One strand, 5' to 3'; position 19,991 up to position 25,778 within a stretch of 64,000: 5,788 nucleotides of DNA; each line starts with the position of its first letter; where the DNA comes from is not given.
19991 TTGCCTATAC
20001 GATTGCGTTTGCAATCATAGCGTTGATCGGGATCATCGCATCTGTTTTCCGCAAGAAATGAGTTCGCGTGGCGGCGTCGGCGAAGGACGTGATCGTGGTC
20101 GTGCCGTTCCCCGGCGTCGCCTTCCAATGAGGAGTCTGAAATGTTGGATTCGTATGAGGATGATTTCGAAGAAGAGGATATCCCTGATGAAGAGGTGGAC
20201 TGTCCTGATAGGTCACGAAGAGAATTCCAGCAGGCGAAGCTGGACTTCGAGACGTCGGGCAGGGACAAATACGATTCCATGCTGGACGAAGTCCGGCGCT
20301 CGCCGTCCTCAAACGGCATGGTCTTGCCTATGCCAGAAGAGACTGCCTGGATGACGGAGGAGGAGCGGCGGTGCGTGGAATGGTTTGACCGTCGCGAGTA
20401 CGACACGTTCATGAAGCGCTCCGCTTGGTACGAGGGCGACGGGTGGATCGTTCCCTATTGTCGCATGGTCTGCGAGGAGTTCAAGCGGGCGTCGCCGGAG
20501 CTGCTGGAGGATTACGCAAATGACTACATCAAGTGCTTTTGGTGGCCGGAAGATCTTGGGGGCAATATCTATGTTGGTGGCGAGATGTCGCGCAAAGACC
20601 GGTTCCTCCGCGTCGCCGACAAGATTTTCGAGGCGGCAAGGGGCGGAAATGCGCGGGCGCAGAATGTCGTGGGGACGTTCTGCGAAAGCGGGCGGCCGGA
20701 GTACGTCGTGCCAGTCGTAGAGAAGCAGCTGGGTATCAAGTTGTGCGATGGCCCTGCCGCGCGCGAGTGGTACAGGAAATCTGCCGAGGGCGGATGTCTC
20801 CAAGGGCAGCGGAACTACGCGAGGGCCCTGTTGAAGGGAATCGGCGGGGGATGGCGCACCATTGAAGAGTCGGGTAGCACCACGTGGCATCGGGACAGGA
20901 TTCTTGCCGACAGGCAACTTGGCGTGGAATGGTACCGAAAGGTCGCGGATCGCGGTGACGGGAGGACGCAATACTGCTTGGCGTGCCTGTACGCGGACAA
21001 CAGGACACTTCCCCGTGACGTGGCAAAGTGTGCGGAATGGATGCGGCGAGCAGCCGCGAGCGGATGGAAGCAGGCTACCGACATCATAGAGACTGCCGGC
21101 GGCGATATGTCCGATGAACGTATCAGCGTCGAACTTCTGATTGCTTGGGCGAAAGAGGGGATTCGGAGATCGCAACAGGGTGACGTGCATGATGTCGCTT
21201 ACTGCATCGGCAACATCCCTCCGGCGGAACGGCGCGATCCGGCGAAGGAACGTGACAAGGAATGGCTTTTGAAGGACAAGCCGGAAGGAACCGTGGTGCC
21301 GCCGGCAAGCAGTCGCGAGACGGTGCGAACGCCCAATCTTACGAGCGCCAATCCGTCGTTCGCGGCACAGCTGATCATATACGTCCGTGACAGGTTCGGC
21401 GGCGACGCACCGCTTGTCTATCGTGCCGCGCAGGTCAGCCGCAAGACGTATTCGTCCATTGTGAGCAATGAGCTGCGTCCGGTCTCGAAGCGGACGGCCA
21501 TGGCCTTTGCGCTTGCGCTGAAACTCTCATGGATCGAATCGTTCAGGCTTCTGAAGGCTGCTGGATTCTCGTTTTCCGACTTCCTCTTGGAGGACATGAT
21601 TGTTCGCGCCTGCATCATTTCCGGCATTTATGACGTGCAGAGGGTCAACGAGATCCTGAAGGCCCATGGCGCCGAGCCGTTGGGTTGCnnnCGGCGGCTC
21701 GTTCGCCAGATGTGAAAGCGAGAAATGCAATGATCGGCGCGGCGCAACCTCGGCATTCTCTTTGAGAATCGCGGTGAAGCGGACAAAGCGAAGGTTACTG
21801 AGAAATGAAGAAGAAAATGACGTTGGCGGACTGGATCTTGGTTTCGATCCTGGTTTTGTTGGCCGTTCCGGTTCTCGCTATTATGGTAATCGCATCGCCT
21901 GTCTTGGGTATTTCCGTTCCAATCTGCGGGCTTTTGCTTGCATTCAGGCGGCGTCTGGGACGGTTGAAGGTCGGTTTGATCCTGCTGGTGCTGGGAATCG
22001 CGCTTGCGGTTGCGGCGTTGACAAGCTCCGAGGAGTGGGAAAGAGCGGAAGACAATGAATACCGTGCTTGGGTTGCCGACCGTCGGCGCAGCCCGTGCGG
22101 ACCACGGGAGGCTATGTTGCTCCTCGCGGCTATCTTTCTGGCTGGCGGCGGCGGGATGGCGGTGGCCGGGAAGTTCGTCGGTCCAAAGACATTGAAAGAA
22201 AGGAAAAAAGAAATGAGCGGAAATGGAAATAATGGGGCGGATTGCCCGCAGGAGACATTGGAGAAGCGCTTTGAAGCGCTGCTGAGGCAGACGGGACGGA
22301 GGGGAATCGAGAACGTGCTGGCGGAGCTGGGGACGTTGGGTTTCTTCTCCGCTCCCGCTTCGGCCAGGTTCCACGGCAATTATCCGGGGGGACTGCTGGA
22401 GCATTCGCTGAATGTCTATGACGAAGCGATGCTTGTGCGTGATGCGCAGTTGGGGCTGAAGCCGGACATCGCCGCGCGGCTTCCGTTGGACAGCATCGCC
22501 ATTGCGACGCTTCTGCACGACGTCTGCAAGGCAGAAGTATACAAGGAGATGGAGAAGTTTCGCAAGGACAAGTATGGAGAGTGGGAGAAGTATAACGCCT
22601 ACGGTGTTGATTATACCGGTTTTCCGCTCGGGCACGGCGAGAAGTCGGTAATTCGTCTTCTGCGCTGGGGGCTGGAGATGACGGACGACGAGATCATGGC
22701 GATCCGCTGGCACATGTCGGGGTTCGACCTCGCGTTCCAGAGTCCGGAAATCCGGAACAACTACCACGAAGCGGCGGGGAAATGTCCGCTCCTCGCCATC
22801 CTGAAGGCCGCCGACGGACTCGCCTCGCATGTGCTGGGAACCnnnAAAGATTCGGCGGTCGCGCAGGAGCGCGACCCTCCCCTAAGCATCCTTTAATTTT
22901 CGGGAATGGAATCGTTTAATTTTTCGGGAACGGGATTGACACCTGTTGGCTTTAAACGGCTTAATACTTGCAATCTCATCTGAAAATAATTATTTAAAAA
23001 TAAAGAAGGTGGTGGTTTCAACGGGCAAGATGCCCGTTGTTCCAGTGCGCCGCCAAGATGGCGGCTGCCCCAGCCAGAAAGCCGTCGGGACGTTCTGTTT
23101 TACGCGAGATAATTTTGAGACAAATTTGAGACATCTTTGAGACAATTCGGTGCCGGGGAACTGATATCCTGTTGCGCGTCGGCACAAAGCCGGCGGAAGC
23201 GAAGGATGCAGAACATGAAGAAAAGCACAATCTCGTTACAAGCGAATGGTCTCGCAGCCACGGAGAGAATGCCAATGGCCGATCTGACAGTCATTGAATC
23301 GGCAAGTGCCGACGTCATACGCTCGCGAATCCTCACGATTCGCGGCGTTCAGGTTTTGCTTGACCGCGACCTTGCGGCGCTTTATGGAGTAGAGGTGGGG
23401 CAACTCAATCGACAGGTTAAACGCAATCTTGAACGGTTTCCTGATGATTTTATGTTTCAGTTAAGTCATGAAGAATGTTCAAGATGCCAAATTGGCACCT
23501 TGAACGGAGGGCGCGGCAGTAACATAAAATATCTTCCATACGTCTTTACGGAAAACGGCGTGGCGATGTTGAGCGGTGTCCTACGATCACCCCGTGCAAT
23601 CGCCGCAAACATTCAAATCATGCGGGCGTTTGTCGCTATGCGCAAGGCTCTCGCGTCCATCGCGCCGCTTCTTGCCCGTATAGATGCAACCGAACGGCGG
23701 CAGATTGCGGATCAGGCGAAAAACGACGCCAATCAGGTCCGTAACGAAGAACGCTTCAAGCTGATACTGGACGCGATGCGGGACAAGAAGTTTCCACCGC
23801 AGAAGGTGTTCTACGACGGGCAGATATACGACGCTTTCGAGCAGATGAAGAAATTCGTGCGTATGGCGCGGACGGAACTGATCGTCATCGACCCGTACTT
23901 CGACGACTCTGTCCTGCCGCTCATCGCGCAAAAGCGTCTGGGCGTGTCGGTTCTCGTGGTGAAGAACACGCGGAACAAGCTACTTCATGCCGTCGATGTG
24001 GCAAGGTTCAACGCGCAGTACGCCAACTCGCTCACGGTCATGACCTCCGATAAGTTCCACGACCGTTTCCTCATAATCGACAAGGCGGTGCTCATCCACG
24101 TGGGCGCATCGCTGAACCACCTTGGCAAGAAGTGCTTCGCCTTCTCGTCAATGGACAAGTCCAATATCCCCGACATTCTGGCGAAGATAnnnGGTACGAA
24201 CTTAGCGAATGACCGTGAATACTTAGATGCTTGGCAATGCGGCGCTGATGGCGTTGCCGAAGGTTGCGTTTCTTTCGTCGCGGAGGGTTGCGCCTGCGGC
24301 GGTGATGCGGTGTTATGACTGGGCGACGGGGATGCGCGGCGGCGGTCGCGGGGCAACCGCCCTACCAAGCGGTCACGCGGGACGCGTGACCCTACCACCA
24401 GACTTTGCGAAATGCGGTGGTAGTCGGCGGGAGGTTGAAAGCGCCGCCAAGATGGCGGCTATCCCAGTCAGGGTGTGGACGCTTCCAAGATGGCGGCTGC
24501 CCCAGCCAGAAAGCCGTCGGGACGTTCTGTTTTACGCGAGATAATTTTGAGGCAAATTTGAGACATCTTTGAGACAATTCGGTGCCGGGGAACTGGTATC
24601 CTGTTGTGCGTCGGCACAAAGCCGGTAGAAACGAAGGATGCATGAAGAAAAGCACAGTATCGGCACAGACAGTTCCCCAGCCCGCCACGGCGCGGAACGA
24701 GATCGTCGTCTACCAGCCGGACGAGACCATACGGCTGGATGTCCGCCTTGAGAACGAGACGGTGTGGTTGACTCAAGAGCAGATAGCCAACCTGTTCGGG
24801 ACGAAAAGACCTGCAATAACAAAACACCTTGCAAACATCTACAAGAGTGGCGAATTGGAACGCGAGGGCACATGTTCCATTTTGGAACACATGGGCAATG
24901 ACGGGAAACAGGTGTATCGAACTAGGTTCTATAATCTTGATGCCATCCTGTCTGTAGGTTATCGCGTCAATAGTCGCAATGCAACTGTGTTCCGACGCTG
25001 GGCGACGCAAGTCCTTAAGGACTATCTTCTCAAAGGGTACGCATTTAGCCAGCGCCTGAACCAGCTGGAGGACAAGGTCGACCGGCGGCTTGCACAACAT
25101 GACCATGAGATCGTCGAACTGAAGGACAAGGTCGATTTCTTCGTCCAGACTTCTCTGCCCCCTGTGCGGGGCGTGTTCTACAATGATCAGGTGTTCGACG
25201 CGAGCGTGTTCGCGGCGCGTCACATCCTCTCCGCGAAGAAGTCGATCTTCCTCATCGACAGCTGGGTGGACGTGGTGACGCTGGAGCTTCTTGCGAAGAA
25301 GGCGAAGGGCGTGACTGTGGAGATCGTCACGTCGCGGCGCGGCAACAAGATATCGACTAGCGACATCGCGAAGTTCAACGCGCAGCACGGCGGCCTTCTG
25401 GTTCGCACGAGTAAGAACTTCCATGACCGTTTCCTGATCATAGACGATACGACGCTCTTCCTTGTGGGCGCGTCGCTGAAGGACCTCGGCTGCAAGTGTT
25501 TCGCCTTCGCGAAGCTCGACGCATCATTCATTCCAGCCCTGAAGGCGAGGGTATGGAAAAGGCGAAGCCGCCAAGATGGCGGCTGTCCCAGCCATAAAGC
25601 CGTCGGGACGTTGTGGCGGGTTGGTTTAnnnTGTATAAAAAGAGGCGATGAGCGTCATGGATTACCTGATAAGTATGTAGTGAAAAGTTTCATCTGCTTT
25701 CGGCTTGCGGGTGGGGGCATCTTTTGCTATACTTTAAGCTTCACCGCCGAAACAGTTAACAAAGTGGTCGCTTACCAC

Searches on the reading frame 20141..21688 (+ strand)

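Call 6: search_protein_families(library=ncbifam, proteins=[window:20141-21688:+], max_evalue=0.001)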
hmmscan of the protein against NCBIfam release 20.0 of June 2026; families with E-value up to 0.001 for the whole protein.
window:20141-21688:+ (516 aa): 1 family
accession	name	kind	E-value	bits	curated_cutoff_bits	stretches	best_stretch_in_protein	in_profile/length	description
NF033786.1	phenyl_MerG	equivalog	4.4e-09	36.6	350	1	165-335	59-207/217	phenylmercury resistance protein MerG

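Call 7: search_protein_families(library=padloc, proteins=[window:20141-21688:+], max_evalue=0.001)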
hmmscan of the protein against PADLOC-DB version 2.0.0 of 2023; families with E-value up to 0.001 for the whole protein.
window:20141-21688:+ (516 aa): 0 families

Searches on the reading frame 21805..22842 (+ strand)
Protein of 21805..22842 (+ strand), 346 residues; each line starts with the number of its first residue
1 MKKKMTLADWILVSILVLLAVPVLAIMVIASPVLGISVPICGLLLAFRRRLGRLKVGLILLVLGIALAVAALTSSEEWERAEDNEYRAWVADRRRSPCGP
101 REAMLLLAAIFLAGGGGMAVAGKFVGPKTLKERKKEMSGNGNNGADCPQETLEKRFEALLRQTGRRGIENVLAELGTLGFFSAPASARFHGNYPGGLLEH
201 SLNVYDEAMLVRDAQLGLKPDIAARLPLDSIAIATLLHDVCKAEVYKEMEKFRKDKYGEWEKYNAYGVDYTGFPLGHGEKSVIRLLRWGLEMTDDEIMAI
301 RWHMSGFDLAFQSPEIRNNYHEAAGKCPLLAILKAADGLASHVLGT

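Call 6: search_protein_families(library=ncbifam, proteins=[window:21805-22842:+], max_evalue=0.001)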
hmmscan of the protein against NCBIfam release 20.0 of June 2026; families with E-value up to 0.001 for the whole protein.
window:21805-22842:+ (346 aa): 1 family
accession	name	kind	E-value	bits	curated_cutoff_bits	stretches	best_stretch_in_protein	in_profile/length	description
NF041494.1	MobH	equivalog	0.00013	21.1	200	1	184-263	51-134/340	MobH family relaxase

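Call 7: search_protein_families(library=padloc, proteins=[window:21805-22842:+], max_evalue=0.001)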
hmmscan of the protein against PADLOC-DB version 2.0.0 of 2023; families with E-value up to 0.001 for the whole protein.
window:21805-22842:+ (346 aa): 0 families

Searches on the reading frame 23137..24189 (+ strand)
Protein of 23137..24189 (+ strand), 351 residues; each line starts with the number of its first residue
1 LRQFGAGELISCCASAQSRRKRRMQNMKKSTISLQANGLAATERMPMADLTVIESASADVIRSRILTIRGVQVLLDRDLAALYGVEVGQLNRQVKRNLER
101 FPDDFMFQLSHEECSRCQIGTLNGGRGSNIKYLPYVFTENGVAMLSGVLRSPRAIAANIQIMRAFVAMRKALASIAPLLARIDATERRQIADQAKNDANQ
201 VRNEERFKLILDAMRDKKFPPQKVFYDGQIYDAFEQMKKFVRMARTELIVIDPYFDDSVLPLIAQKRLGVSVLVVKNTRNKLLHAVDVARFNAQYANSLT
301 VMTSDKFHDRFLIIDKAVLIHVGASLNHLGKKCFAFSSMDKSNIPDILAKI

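Call 6: search_protein_families(library=ncbifam, proteins=[window:23137-24189:+], max_evalue=0.001)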
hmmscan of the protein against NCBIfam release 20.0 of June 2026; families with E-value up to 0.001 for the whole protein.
window:23137-24189:+ (351 aa): 1 family
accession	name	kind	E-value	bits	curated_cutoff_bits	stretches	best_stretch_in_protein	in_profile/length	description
NF040700.1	VPA1262_N_dom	domain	2.6e-07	29.7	80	1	194-332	287-452/478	VPA1262 family N-terminal domain-containing protein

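Call 7: search_protein_families(library=padloc, proteins=[window:23137-24189:+], max_evalue=0.001)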
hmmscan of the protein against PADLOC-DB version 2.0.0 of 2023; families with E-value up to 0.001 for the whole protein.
window:23137-24189:+ (351 aa): 4 families
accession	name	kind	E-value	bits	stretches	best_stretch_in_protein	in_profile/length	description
PDLC04869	PDC-S05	-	3.5e-98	326.6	1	53-349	9-298/306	-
PDLC04856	PDC-S05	-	9.4e-47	157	1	56-216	7-160/177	-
PDLC04879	PDC-S05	-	1.5e-36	124.3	1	194-350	133-283/285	-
PDLC04849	PDC-S05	-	2.2e-31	107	1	58-196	7-145/183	-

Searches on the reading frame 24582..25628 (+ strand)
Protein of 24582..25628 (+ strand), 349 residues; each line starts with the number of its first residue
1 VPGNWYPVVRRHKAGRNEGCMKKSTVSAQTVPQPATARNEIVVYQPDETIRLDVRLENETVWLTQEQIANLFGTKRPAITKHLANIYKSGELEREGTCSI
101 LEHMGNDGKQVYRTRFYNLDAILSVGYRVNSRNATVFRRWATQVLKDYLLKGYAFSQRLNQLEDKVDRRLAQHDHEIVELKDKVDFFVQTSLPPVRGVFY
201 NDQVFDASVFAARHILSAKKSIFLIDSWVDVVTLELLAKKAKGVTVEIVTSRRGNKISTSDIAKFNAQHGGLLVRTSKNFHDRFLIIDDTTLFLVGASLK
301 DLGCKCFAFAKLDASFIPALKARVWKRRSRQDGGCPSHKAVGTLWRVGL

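Call 7: search_protein_families(library=padloc, proteins=[window:24582-25628:+], max_evalue=0.001)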
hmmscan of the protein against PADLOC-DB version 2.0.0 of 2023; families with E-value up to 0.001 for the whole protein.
window:24582-25628:+ (349 aa): 39 families (the best 25 are shown)
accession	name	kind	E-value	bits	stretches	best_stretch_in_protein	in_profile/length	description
PDLC04879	PDC-S05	-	1.2e-106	354.3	1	38-315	4-276/285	-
PDLC04854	PDC-S05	-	1.3e-51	173.2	1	39-170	4-139/212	-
PDLC04872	PDC-S05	-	1.6e-49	165.6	1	38-173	4-143/152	-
PDLC04965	PDC-S23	-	1.7e-49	167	1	38-165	4-135/327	-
PDLC04858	PDC-S05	-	5.9e-49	163.4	1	38-161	4-127/138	-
PDLC04963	PDC-S23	-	8.3e-48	161.4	1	40-183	3-146/312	-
PDLC04964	PDC-S23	-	1.7e-47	160.2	1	39-162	4-131/331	-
PDLC04876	PDC-S05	-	2.8e-47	158.7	1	37-181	6-154/174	-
PDLC04853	PDC-S05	-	2e-45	153.4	1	38-163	5-134/336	-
PDLC04851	PDC-S05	-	3.1e-44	149.4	1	36-163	7-138/342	-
PDLC04852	PDC-S05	-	2.1e-43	146.6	1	35-164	7-140/346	-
PDLC04874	PDC-S05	-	7.5e-43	143.9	1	38-171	5-137/165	-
PDLC04870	PDC-S05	-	5.1e-42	141.7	1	37-160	7-131/214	-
PDLC04869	PDC-S05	-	2.8e-41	139.7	1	145-315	125-290/306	-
PDLC04868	PDC-S05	-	1.4e-40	137.4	1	38-167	5-138/335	-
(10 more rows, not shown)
